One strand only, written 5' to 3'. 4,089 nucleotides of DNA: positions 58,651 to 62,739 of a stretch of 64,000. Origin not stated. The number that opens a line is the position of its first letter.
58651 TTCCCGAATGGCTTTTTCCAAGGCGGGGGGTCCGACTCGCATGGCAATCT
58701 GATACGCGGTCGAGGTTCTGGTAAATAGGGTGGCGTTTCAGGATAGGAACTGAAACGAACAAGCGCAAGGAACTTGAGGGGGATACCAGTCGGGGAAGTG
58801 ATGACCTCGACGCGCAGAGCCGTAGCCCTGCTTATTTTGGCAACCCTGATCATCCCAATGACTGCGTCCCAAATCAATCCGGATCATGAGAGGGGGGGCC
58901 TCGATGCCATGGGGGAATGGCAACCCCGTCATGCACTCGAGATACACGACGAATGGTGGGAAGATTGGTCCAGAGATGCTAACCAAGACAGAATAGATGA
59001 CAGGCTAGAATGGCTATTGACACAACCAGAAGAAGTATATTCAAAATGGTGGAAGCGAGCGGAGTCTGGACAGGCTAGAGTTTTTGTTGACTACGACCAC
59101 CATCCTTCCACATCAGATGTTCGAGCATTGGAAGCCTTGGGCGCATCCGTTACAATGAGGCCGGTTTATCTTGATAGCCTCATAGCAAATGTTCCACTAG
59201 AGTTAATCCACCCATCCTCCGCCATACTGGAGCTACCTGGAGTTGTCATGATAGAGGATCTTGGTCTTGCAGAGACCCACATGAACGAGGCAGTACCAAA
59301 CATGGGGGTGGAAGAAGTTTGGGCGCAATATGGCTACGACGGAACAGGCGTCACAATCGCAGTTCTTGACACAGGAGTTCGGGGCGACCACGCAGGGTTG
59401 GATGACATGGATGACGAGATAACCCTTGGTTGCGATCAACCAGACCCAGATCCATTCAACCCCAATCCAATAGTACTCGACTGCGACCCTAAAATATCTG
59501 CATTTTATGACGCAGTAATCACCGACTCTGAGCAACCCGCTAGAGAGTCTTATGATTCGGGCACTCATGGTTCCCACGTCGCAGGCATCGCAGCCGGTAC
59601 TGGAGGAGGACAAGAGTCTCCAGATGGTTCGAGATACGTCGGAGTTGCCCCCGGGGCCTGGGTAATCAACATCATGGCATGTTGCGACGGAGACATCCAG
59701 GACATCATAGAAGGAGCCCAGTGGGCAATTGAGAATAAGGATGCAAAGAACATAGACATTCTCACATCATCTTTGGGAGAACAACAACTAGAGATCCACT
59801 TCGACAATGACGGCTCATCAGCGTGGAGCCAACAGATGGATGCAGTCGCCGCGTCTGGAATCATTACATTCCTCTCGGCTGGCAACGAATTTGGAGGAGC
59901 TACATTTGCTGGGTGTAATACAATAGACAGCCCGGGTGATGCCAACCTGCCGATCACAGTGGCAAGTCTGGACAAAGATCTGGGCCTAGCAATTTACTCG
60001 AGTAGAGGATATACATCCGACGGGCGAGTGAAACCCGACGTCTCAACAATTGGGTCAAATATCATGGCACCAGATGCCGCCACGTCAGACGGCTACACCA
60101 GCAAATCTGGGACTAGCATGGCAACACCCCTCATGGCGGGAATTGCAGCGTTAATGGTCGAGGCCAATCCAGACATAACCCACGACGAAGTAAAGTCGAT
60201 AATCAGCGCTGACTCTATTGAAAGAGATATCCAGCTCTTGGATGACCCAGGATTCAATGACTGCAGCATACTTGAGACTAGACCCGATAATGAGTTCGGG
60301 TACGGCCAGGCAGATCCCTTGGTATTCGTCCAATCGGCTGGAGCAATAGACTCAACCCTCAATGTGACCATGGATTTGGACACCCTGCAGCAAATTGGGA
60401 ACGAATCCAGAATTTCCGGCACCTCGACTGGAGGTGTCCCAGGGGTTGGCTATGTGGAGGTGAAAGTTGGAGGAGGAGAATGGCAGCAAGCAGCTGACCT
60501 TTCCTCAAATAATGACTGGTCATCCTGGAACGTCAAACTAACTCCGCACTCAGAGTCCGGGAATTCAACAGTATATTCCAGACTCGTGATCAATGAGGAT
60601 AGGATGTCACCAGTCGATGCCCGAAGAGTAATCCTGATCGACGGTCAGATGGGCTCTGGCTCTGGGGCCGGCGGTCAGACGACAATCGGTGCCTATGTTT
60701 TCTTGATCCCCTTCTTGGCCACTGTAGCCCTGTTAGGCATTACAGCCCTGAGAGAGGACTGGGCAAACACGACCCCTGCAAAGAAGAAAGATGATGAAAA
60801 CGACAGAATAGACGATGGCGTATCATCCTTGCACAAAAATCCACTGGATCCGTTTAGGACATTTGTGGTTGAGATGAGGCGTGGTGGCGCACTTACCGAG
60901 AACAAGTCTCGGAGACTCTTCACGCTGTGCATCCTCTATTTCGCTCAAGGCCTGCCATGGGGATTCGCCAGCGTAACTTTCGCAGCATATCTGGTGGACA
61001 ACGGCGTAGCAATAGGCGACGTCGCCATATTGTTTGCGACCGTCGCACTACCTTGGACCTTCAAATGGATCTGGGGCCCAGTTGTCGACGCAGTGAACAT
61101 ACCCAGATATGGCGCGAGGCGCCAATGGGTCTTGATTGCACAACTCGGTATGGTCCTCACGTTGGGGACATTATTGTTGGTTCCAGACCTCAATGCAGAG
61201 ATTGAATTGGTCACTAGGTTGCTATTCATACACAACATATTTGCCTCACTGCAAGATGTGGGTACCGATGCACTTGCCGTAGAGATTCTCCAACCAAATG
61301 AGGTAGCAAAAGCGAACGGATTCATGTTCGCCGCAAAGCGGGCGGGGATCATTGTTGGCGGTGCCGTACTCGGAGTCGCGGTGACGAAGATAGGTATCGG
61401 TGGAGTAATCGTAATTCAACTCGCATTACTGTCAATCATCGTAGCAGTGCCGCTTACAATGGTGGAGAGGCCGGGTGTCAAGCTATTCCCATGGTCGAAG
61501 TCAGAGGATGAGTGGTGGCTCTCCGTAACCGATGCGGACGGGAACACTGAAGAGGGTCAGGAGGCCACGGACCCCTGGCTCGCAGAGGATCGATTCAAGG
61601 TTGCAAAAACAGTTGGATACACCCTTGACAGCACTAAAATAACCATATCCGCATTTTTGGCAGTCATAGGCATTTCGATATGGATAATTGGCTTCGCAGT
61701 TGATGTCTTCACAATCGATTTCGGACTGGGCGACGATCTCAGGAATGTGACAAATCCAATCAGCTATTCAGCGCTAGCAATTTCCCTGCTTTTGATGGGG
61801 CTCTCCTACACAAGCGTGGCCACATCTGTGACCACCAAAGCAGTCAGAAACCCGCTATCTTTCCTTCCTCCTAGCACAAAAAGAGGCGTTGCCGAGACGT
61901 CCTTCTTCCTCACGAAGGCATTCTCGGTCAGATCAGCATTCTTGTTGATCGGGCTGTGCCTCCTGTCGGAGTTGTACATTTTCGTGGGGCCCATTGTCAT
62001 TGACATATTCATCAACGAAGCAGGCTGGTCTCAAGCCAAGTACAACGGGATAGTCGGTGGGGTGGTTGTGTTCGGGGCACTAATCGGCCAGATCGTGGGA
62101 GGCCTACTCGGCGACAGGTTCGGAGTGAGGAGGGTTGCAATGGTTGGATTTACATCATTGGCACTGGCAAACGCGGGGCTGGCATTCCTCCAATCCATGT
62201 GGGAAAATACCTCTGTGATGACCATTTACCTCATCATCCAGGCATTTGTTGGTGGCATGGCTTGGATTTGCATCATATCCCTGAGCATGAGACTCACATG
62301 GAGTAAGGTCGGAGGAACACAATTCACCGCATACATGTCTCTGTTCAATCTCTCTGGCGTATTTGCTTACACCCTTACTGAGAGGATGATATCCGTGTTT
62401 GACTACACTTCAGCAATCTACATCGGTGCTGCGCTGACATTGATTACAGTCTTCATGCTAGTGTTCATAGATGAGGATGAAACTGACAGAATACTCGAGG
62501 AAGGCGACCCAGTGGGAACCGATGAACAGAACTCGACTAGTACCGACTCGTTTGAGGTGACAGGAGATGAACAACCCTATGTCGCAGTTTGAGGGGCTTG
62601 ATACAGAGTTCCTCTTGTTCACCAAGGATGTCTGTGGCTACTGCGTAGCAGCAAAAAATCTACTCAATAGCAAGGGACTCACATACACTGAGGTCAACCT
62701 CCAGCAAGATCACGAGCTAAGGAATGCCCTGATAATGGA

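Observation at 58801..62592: Extracellular subtilase covalently fused to an AmpG/PAT-family MFS permease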

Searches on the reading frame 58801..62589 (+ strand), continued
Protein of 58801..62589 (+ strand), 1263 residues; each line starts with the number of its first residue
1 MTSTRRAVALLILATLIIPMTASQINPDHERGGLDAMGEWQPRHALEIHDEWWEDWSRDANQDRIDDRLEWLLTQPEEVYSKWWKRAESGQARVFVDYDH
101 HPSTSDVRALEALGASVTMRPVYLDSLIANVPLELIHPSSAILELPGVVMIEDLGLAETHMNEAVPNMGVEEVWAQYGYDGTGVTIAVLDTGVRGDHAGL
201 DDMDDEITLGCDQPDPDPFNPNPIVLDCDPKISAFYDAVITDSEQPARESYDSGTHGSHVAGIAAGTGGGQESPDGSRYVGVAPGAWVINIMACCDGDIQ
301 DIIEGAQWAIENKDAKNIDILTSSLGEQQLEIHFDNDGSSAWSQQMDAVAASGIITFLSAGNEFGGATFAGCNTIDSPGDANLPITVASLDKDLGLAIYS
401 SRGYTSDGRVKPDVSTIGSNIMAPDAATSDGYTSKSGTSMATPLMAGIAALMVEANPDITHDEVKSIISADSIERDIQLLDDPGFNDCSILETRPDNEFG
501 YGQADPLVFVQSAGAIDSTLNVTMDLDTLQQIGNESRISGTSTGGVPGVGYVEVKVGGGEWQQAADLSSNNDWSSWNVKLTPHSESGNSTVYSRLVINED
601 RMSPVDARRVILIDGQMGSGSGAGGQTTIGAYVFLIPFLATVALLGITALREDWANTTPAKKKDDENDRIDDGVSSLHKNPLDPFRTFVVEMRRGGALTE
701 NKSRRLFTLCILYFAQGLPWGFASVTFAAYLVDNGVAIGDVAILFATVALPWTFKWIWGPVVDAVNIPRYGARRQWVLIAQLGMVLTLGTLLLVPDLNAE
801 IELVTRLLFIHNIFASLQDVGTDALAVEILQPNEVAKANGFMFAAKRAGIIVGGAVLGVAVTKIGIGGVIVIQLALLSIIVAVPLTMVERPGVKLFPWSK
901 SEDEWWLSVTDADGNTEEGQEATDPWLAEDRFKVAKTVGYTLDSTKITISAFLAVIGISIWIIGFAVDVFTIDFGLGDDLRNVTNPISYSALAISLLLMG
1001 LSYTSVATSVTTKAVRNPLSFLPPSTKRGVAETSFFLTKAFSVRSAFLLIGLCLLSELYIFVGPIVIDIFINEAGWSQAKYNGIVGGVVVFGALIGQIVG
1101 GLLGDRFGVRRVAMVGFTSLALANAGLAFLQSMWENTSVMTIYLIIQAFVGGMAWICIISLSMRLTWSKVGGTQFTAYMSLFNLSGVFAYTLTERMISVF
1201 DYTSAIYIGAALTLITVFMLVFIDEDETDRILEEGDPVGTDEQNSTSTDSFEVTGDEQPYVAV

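Call 81: find_encoding_contigs(protein=P0400, flank=5000, max_places=3)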
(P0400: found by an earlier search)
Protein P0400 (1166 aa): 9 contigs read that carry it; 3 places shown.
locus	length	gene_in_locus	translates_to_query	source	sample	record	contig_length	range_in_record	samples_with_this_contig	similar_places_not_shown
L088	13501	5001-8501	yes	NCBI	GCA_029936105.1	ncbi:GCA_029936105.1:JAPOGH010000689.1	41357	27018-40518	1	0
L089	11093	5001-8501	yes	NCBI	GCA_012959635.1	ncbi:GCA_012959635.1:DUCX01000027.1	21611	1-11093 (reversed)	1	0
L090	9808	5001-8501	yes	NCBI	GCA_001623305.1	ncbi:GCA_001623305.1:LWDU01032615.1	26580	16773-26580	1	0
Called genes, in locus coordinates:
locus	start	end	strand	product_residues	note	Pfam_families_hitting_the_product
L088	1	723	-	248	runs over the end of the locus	-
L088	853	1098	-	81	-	-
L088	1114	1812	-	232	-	PF08713:DNA_alkylation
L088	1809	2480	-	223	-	PF02588:YitT_membrane (weak), PF19700:DUF6198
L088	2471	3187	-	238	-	PF00403:HMA, PF14342:DUF4396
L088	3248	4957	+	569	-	PF01702:TGT, PF14810:TGT_C2, PF01472:PUA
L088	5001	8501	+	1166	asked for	PF00082:Peptidase_S8, PF03092:BT1, PF07690:MFS_1, PF13000:Acatn, PF07690:MFS_1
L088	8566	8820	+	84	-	PF00076:RRM_1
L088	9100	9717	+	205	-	PF00753:Lactamase_B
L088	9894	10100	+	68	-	-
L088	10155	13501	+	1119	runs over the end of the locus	PF13599:Pentapeptide_4 (weak), PF06695:Sm_multidrug_ex, PF01073:3Beta_HSD, PF01370:Epimerase, PF02719:Polysacc_synt_2, PF04321:RmlD_sub_bind, PF13460:NAD_binding_10, PF16363:GDP_Man_Dehyd, +4 more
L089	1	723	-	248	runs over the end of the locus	-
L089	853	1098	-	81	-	-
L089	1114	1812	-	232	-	PF08713:DNA_alkylation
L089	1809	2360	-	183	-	PF02588:YitT_membrane (weak), PF19700:DUF6198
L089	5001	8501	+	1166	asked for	PF00082:Peptidase_S8, PF03092:BT1, PF07690:MFS_1, PF13000:Acatn, PF07690:MFS_1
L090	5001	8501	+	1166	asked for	PF00082:Peptidase_S8, PF03092:BT1, PF07690:MFS_1, PF13000:Acatn, PF07690:MFS_1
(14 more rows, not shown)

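Call 83: find_encoding_contigs(protein=P0121, flank=5000, max_places=6)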
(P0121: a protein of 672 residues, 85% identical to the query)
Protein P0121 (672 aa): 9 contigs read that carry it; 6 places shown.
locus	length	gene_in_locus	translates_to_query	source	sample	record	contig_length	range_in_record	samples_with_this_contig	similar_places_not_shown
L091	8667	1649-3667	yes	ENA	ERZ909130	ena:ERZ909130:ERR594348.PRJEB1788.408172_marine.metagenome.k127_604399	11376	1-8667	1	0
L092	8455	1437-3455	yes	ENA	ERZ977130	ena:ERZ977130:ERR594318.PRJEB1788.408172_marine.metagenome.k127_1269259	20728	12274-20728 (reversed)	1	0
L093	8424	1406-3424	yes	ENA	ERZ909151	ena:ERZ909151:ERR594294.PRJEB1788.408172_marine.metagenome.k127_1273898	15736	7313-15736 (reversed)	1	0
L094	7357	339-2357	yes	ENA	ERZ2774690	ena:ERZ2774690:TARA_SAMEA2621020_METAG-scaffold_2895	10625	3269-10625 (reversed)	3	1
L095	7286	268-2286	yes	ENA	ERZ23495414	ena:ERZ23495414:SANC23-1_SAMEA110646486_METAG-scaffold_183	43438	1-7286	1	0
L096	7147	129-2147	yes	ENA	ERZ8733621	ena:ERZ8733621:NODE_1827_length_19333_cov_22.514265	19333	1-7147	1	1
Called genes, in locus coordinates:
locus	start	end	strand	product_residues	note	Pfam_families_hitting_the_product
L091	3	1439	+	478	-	?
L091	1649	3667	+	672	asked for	PF00082:Peptidase_S8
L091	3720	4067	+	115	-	PF12680:SnoaL_2, PF14534:DUF4440 (weak)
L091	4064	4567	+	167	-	PF04138:GtrA_DPMS_TM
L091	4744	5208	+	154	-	PF27546:MICAH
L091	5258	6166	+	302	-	-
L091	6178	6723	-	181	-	PF03358:FMN_red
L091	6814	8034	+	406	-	PF07719:TPR_2 (faint), PF13414:TPR_11 (faint), PF13432:TPR_16 (faint), PF25064:ARM_TT21_5th (faint), PF13181:TPR_8 (faint), PF13371:TPR_9 (faint), PF14559:TPR_19 (faint), PF00515:TPR_1 (weak), +6 more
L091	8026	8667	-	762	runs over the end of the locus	PF00384:Molybdopterin, PF01568:Molydop_binding (weak)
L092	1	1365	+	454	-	?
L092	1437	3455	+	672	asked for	PF00082:Peptidase_S8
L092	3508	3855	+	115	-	PF12680:SnoaL_2, PF14534:DUF4440 (weak)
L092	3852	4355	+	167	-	PF04138:GtrA_DPMS_TM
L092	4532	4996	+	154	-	PF27546:MICAH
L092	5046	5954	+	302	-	-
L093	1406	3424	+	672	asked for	PF00082:Peptidase_S8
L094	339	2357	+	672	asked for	PF00082:Peptidase_S8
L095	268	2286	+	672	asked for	PF00082:Peptidase_S8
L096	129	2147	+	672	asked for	PF00082:Peptidase_S8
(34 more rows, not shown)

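Call 85: list_cluster_members(proteins=[P0121, P0349])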
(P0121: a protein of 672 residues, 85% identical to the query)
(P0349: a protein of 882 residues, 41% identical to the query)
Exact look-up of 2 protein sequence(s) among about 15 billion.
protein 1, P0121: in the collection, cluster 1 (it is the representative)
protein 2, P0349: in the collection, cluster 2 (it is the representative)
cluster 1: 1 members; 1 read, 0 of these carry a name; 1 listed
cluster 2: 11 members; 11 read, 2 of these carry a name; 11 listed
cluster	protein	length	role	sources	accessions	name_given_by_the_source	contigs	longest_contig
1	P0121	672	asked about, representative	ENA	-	-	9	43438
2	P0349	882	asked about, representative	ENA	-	-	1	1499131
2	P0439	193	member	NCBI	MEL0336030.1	MAG: hypothetical protein VXA63_03000, partial [Euryarchaeota archaeon]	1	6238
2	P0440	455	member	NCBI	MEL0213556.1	MAG: hypothetical protein VXA41_04025, partial [Euryarchaeota archaeon]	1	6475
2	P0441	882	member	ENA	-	-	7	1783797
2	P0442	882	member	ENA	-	-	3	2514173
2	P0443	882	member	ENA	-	-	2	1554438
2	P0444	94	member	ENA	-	-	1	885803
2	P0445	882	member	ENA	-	-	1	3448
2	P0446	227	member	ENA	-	-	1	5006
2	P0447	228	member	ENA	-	-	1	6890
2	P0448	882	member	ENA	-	-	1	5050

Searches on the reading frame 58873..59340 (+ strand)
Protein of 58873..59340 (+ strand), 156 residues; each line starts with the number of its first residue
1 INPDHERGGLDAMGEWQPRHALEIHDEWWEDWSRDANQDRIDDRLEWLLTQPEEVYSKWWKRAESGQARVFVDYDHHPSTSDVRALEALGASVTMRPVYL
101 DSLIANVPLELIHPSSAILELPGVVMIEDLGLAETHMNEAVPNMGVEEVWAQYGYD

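Call 59: search_protein_families(library=pfam, proteins=[window:58873-59340:+], max_evalue=10)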
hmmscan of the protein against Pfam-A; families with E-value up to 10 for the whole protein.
window:58873-59340:+ (156 aa): 0 families
